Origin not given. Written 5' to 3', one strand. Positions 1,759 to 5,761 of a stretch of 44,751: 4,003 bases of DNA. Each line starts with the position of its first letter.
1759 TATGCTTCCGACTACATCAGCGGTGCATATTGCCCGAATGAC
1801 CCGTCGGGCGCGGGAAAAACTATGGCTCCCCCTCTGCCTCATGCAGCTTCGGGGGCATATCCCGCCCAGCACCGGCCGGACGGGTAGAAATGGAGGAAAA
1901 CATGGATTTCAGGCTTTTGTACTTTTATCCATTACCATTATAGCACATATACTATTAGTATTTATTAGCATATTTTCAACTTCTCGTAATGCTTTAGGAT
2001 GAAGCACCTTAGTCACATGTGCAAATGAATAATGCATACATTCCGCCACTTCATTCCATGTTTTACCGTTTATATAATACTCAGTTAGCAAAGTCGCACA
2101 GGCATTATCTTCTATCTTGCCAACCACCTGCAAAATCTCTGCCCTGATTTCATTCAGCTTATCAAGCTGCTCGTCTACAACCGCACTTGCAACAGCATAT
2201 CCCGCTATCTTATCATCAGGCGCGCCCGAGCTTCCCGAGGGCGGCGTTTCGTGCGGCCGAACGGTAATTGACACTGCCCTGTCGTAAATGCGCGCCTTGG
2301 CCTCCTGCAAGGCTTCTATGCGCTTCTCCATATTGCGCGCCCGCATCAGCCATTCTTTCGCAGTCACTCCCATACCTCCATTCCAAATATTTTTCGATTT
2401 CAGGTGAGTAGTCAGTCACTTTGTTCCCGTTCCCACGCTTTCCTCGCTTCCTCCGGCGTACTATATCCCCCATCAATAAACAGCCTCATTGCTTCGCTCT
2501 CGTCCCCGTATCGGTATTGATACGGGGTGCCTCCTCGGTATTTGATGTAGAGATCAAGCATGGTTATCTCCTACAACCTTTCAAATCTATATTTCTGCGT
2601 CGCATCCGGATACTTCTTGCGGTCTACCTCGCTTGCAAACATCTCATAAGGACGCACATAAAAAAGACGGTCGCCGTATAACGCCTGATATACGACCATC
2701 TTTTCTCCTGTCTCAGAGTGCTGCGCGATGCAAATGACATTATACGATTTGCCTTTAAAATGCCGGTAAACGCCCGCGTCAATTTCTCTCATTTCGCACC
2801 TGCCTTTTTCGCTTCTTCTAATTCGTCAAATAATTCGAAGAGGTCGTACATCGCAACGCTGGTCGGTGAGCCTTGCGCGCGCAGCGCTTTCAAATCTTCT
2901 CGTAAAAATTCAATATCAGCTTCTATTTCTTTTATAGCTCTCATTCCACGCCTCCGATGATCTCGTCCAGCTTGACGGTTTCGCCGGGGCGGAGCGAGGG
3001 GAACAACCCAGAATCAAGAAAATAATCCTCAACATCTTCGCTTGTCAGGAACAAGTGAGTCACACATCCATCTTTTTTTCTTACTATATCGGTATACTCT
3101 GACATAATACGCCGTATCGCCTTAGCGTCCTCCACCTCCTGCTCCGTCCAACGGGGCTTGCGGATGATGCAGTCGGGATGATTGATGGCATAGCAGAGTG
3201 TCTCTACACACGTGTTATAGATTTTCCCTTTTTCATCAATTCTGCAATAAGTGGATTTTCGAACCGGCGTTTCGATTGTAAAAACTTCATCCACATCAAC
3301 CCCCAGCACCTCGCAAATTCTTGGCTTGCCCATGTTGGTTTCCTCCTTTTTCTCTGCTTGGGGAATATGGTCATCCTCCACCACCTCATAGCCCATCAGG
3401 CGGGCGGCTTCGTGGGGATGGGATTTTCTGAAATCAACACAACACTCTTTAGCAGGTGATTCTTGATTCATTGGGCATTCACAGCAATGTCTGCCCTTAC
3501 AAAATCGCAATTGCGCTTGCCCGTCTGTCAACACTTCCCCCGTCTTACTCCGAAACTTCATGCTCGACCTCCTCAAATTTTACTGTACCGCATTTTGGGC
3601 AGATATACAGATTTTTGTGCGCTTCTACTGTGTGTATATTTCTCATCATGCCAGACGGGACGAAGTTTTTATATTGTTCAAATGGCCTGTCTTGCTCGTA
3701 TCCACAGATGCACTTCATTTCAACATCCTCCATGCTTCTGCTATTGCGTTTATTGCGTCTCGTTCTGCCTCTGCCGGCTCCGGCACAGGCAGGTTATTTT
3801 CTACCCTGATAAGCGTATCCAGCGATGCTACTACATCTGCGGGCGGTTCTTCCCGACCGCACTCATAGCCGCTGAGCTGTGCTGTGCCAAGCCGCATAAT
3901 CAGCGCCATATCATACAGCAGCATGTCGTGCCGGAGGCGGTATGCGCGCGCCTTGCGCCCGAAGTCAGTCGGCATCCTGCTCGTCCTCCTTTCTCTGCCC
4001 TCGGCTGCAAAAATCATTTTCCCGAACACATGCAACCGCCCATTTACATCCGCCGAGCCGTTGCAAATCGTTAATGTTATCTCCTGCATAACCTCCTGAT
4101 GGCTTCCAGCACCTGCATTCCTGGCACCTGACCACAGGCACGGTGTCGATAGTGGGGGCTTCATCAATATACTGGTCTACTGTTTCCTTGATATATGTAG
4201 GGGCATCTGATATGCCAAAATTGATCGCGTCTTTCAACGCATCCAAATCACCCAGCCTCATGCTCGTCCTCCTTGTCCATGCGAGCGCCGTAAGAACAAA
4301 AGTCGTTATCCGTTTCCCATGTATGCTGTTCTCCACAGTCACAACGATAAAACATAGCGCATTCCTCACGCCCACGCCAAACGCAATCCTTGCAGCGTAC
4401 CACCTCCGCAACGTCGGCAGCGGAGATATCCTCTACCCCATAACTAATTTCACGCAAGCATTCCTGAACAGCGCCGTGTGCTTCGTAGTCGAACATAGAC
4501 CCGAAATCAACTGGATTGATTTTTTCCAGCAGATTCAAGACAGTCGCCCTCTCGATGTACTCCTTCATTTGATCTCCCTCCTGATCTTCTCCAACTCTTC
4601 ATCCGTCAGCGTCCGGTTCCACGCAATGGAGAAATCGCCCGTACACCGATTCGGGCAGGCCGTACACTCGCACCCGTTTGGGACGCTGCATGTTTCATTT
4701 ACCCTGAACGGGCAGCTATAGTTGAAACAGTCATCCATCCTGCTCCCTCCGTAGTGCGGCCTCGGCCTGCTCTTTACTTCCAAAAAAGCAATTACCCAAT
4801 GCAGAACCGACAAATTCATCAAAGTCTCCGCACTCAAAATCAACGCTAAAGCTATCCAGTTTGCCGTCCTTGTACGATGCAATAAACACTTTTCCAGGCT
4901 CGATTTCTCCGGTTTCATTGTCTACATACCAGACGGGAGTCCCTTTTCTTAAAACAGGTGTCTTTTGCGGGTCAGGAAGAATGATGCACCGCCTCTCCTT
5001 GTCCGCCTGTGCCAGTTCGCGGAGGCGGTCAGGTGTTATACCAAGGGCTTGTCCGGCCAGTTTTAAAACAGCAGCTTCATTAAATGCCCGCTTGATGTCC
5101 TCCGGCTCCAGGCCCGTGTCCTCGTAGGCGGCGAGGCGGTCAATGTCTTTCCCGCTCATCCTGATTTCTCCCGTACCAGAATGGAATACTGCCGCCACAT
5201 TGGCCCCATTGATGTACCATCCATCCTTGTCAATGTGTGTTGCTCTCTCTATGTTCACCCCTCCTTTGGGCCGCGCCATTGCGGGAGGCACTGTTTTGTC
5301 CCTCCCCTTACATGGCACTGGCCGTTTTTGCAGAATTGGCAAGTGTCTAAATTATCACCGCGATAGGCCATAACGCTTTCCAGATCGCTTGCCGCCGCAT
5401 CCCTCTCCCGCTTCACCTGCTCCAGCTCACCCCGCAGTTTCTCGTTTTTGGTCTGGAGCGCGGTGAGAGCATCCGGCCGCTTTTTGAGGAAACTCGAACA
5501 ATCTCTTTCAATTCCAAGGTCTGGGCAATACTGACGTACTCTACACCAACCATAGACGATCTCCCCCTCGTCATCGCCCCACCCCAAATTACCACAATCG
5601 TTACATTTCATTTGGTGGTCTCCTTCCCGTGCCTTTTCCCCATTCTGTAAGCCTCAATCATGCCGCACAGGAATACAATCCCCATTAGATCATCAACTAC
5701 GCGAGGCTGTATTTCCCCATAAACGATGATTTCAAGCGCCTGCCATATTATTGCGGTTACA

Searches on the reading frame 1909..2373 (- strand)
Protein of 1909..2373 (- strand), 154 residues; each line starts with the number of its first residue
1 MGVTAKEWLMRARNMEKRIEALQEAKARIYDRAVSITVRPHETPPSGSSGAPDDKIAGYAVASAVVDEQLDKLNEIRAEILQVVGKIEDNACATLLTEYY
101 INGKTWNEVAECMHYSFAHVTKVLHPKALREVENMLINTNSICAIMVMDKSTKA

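Call 39: search_protein_families(library=phrogs, proteins=[window:1909-2373:-], max_evalue=0.001)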
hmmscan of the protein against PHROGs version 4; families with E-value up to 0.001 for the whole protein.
window:1909-2373:- (154 aa): 2 families
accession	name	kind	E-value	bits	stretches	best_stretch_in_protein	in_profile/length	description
phrog_36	-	transcription regulation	1e-15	59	1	4-145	55-196/220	transcriptional regulator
phrog_248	-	transcription regulation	0.00038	21.6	1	14-131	24-132/161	transcriptional activator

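Call 63: search_protein_families(library=pfam, proteins=[window:1909-2373:-], max_evalue=0.01)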
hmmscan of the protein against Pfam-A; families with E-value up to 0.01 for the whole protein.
window:1909-2373:- (154 aa): 0 families

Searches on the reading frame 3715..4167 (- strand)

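Call 39: search_protein_families(library=phrogs, proteins=[window:3715-4167:-], max_evalue=0.001)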
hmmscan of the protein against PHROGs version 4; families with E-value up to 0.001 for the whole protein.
window:3715-4167:- (150 aa): 1 family
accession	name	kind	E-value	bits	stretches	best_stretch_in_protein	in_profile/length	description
phrog_33502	-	unknown function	6.7e-05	23.7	1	67-106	112-151/190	-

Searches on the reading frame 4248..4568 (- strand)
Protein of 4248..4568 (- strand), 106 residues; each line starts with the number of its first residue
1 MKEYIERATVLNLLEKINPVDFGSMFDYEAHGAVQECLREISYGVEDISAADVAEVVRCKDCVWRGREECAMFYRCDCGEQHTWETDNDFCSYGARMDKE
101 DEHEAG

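Call 39: search_protein_families(library=phrogs, proteins=[window:4248-4568:-], max_evalue=0.001)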
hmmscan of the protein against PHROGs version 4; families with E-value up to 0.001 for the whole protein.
window:4248-4568:- (106 aa): 1 family
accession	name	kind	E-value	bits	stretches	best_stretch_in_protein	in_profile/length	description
phrog_22543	-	unknown function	0.00011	23.6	1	1-104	1-104/105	-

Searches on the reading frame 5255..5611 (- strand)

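Call 39: search_protein_families(library=phrogs, proteins=[window:5255-5611:-], max_evalue=0.001)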
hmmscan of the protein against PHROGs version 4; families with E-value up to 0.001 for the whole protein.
window:5255-5611:- (118 aa): 1 family
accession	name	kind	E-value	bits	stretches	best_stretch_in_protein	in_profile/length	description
phrog_37865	-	unknown function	1.9e-06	29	1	57-117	117-176/177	-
